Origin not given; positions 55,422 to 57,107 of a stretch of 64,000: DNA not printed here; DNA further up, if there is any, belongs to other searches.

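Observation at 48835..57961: Gtr-like lipid-carrier glycan-modification locus with an added FAD-oxidoreductase/SDR pair, an ABC exporter and two polytopic paralogues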

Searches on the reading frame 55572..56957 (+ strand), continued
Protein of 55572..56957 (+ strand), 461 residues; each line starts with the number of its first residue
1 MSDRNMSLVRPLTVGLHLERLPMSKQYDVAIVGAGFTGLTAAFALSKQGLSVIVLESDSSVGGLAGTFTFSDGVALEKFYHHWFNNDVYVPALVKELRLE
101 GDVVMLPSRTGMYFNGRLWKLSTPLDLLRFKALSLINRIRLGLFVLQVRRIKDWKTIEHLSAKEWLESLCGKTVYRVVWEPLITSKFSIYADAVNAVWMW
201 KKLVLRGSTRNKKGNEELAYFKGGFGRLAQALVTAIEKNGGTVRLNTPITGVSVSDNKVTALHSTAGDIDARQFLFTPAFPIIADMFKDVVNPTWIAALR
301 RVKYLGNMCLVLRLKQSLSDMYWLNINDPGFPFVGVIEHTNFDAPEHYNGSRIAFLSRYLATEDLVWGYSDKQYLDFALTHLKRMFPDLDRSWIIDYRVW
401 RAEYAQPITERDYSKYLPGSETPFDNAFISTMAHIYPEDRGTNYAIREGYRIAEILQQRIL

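Call 67: search_dna_similar(query=window:55638-56957:+, collection=plasmids, mode=protein, max_rows=15, max_evalue=1e-30)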
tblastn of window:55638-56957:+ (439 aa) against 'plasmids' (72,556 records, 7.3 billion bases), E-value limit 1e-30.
Records with a match: 8; places in all: 8; records where one place covers at least 80% of the query: 8.
Best place of each record, by identity: <60% 8.
By first word of the organism name: Rhizobium 4; Embleya 1; Agrobacterium 1; Rhodobacteraceae 1; Burkholderia 1.
By predicted mobility (MOB-suite, as given by PLSDB): non-mobilizable 6; mobilizable 1; conjugative 1.
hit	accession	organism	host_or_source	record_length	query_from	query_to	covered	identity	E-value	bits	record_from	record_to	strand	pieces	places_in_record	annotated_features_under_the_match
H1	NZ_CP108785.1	Embleya sp. NBC_00888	-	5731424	3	434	98%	43.0%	4e-102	340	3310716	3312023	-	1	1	none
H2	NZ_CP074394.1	Agrobacterium salinitolerans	Cotton,tiaaue sample,root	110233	24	436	94%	32.4%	9e-68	241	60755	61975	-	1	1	NAD(P)/FAD-dependent oxidoreductase | GtrA family protein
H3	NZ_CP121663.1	Rhizobium sp. CB3090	Gliricidia sp.,cell culture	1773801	27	432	92%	32.3%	1e-64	232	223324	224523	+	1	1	record has no annotation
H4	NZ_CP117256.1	Rhizobium tumorigenes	Rubus sp.,pure bacterial culture,Aerial ...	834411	27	432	92%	32.0%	1e-59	218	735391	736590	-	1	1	NAD(P)/FAD-dependent oxidoreductase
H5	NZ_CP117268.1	Rhizobium rhododendri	Rhododendron sp.,pure bacterial ...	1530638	27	434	93%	31.9%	1e-60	221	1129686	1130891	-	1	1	record has no annotation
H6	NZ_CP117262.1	Rhizobium tumorigenes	Rubus sp.,pure bacterial culture,Aerial ...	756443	24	432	93%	31.3%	6e-60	218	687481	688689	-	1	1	NAD(P)/FAD-dependent oxidoreductase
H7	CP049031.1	Rhodobacteraceae bacterium SC52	Apostichopus japonicus,pure ...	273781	27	431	92%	28.8%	1e-54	203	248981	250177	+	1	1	NAD(P)/FAD-dependent oxidoreductase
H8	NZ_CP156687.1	Burkholderia stagnalis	Bacterial cells,soils collected in ...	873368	24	434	94%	27.7%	5e-55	204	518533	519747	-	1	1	NAD(P)/FAD-dependent oxidoreductase | GtrA family protein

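Call 68: get_annotated_region(hit=H2, flank=7000)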
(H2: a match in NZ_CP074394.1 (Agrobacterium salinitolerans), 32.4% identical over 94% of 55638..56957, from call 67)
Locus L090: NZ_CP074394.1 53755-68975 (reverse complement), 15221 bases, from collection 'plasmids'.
description: Agrobacterium salinitolerans strain DG3-1 plasmid pDG3-1a, complete sequence
organism: Agrobacterium salinitolerans (NCBI taxid 1183413)
taxonomy: Bacteria; Pseudomonadota; Alphaproteobacteria; Hyphomicrobiales; Rhizobiaceae; Agrobacterium; Agrobacterium salinitolerans
host: -; source: Cotton,tiaaue sample,root; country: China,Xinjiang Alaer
typing (MOB-suite, as given by PLSDB): conjugative; relaxase MOBP; mating-pair formation MPF_T
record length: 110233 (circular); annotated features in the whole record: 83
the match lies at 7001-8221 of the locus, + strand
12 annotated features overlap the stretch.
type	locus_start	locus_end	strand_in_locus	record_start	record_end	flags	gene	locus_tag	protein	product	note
CDS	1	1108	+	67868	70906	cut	-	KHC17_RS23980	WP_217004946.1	glycosyltransferase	-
CDS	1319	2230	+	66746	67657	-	-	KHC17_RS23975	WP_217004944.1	class I SAM-dependent methyltransferase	-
CDS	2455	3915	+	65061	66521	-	-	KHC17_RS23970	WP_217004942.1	UbiA family prenyltransferase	-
CDS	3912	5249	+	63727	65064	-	-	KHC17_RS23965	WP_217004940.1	FAD-binding oxidoreductase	-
CDS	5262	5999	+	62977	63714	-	-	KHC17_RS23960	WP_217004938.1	SDR family NAD(P)-dependent oxidoreductase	-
CDS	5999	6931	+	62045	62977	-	-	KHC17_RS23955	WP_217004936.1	NAD-dependent epimerase/dehydratase family protein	-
CDS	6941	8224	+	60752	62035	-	-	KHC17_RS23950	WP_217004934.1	NAD(P)/FAD-dependent oxidoreductase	-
CDS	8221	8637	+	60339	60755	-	-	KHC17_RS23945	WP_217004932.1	GtrA family protein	-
CDS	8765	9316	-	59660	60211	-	-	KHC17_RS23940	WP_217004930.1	hypothetical protein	-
CDS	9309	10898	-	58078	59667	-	-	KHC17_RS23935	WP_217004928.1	hypothetical protein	-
CDS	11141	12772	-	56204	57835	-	-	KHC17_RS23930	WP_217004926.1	hypothetical protein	-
CDS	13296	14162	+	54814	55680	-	-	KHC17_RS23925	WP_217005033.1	IS3 family transposase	-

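Call 69: get_annotated_region(hit=H8, flank=7000)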
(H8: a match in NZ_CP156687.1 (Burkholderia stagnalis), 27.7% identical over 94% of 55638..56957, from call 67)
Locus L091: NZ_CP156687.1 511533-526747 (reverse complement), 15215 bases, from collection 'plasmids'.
description: Burkholderia stagnalis strain YJ-2 plasmid plas2, complete sequence
organism: Burkholderia stagnalis (NCBI taxid 1503054)
taxonomy: Bacteria; Pseudomonadota; Betaproteobacteria; Burkholderiales; Burkholderiaceae; Burkholderia; Burkholderia stagnalis
host: -; source: Bacterial cells,soils collected in Guangdong Province, China; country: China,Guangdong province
typing (MOB-suite, as given by PLSDB): non-mobilizable
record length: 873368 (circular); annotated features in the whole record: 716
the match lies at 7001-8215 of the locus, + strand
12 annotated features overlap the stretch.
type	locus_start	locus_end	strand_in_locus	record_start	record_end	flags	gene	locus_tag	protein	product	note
CDS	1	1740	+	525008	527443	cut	-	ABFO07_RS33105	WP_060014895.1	hypothetical protein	-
CDS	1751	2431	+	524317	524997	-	-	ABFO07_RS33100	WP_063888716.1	class I SAM-dependent methyltransferase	-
CDS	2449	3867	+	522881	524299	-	-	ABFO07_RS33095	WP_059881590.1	UbiA family prenyltransferase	-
CDS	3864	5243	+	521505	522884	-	-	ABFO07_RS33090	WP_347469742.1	FAD-binding oxidoreductase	-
CDS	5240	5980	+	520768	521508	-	-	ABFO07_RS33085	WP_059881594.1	SDR family oxidoreductase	-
CDS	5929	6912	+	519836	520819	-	-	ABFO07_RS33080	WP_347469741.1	SDR family oxidoreductase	-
CDS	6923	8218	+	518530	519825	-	-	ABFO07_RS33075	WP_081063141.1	NAD(P)/FAD-dependent oxidoreductase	-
CDS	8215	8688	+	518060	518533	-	-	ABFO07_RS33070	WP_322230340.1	GtrA family protein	GO:0000271 - polysaccharide biosynthetic process [Evidence IEA]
CDS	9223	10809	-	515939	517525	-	-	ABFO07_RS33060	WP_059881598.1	glycosyl hydrolase family 18 protein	GO:0005975 - carbohydrate metabolic process [Evidence IEA]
CDS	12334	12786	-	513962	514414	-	fabZ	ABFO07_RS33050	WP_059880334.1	3-hydroxyacyl-ACP dehydratase FabZ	-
CDS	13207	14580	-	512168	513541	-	-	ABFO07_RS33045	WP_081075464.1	ATP-binding protein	-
CDS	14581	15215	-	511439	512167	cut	-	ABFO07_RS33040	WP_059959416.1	response regulator transcription factor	GO:0000160 - phosphorelay signal transduction system [Evidence IEA]; GO:0006355 - regulation of DNA-templated ...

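Call 71: get_annotated_region(hit=H7, flank=8000)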
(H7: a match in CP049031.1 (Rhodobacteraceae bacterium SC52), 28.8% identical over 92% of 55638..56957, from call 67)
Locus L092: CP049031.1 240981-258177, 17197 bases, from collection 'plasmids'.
description: Rhodobacteraceae bacterium SC52 plasmid pSC52_3, complete sequence
organism: Rhodobacteraceae bacterium SC52 (NCBI taxid 2745590)
taxonomy: Bacteria; Pseudomonadota; Alphaproteobacteria; Rhodobacterales; Paracoccaceae; ; Rhodobacteraceae bacterium SC52
host: -; source: Apostichopus japonicus,pure culture,Intestine content; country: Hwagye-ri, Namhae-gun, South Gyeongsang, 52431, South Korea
typing (MOB-suite, as given by PLSDB): non-mobilizable
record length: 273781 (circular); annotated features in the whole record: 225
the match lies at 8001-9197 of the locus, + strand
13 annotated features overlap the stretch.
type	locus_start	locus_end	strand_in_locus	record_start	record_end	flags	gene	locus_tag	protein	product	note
CDS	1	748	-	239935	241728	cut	-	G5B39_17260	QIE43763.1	ABC transporter ATP-binding protein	-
CDS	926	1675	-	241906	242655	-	-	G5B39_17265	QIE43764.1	hypothetical protein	-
CDS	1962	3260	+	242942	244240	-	-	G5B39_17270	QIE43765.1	hypothetical protein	-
CDS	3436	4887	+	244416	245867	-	-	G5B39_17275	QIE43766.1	UbiA family prenyltransferase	-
CDS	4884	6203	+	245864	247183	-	-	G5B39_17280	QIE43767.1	FAD-binding oxidoreductase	-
CDS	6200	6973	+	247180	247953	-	-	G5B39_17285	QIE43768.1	SDR family NAD(P)-dependent oxidoreductase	-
CDS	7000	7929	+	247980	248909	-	-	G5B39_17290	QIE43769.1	NAD-dependent epimerase/dehydratase family protein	-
CDS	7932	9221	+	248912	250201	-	-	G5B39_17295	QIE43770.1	NAD(P)/FAD-dependent oxidoreductase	-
CDS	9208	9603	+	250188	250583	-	-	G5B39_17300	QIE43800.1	GtrA family protein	-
CDS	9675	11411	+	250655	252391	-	-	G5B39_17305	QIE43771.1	hypothetical protein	-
CDS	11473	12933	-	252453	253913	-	-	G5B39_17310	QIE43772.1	glycosyltransferase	-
CDS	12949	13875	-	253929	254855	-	-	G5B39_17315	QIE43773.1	NAD-dependent epimerase/dehydratase family protein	-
CDS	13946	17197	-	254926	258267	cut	-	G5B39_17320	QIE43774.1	glycosyltransferase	-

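Call 72: get_annotated_region(hit=H4, flank=8000)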
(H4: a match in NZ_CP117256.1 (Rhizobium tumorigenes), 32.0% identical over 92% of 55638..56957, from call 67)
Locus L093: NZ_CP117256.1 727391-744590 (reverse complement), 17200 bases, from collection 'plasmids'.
description: Rhizobium tumorigenes strain 1078 plasmid pRt1078, complete sequence
organism: Rhizobium tumorigenes (NCBI taxid 2041385)
taxonomy: Bacteria; Pseudomonadota; Alphaproteobacteria; Hyphomicrobiales; Rhizobiaceae; Rhizobium; Rhizobium tumorigenes
host: -; source: Rubus sp.,pure bacterial culture,Aerial tumor; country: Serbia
typing (MOB-suite, as given by PLSDB): non-mobilizable
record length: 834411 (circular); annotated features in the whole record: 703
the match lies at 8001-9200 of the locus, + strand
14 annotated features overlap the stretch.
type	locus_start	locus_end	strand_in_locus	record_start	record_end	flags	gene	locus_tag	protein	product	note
CDS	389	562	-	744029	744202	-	-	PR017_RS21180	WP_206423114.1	hypothetical protein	-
CDS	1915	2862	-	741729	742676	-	-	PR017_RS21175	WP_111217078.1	HEPN domain-containing protein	-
CDS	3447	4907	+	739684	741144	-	-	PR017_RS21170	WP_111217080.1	UbiA family prenyltransferase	-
CDS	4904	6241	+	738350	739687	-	-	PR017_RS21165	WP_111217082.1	FAD-binding oxidoreductase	-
CDS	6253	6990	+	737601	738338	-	-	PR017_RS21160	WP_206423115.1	SDR family NAD(P)-dependent oxidoreductase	-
CDS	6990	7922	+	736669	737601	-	-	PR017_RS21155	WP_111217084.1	NAD-dependent epimerase/dehydratase family protein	-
CDS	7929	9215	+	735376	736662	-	-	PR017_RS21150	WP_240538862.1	NAD(P)/FAD-dependent oxidoreductase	-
CDS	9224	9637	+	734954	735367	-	-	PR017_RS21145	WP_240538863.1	GtrA family protein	GO:0000271 - polysaccharide biosynthetic process [Evidence IEA]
CDS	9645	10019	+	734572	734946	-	-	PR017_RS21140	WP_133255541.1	hypothetical protein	-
CDS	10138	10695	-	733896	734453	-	-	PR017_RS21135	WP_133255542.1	hypothetical protein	-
CDS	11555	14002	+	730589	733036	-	-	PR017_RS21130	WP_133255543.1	hypothetical protein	-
CDS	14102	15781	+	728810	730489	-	pseG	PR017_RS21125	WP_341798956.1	UDP-2,4-diacetamido-2,4, 6-trideoxy-beta-L-altropyranose hydrolase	-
CDS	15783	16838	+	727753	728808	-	pseI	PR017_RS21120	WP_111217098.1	pseudaminic acid synthase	-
CDS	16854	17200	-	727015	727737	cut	pseF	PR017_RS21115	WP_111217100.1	pseudaminic acid cytidylyltransferase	-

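Call 76: search_protein_families(library=pfam, proteins=[L072:8338-9942:+, L072:11089-12021:+, L062:8223-9812:+, L062:11311-12507:+, L085:8604-9935:+, L085:7068-8447:+, L086:8022-9971:+, L086:11549-12568:+, L089:8284-9969:+, L089:11318-12430:+], max_evalue=0.001)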
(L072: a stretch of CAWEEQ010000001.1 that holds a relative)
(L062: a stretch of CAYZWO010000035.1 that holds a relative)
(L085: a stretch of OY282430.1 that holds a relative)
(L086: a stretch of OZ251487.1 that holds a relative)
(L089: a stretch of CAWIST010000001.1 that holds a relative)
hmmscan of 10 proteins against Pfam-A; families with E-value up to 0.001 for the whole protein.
L072:8338-9942:+ (534 aa): 0 families

L072:11089-12021:+ (310 aa): 0 families

L062:8223-9812:+ (529 aa): 3 families
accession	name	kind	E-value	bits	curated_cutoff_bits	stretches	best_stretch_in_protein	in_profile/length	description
PF13282.11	DUF4070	-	6.6e-52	175.8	22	1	359-501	1-143/144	Domain of unknown function (DUF4070)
PF04055.27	Radical_SAM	-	4.7e-18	66.3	29.5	1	172-329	2-155/166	Radical SAM superfamily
PF02310.24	B12-binding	-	7.9e-11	42.3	32.1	1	25-127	7-118/121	B12 binding domain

L062:11311-12507:+ (398 aa): 0 families

L085:8604-9935:+ (443 aa): 2 families
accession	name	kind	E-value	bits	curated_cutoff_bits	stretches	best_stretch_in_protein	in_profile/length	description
PF13749.12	HATPase_c_4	-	1.2e-19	70.5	26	1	347-435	1-88/89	Putative ATP-dependent DNA helicase recG C-terminal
PF04326.19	SLFN_AlbA_2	-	3.8e-17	63.3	25.3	1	62-171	1-114/118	Schlafen, AlbA_2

L085:7068-8447:+ (459 aa): 1 family
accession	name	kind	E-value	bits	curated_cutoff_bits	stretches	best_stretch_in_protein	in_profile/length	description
PF06808.19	DctM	-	5.8e-77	259.7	23.8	1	10-449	1-413/413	Tripartite ATP-independent periplasmic transporter, DctM component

L086:8022-9971:+ (649 aa): 1 family
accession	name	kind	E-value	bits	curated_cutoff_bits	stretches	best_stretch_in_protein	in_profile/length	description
PF13231.12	PMT_2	-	4.7e-08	33.8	26.1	1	95-207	25-133/160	Dolichyl-phosphate-mannose-protein mannosyltransferase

L086:11549-12568:+ (339 aa): 1 family
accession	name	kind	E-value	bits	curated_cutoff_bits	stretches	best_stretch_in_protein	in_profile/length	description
PF00535.33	Glycos_transf_2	-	1.1e-13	51.9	23.3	1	10-164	2-163/168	Glycosyl transferase family 2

L089:8284-9969:+ (561 aa): 1 family
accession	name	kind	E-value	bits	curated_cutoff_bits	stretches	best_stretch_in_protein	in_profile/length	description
PF09852.15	DUF2079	-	5.9e-08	32.7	28.2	1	133-495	39-406/459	Predicted membrane protein (DUF2079)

L089:11318-12430:+ (370 aa): 1 family
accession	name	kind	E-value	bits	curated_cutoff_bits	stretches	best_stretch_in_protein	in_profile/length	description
PF00535.33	Glycos_transf_2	-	3.4e-14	53.6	23.3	1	45-161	3-120/168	Glycosyl transferase family 2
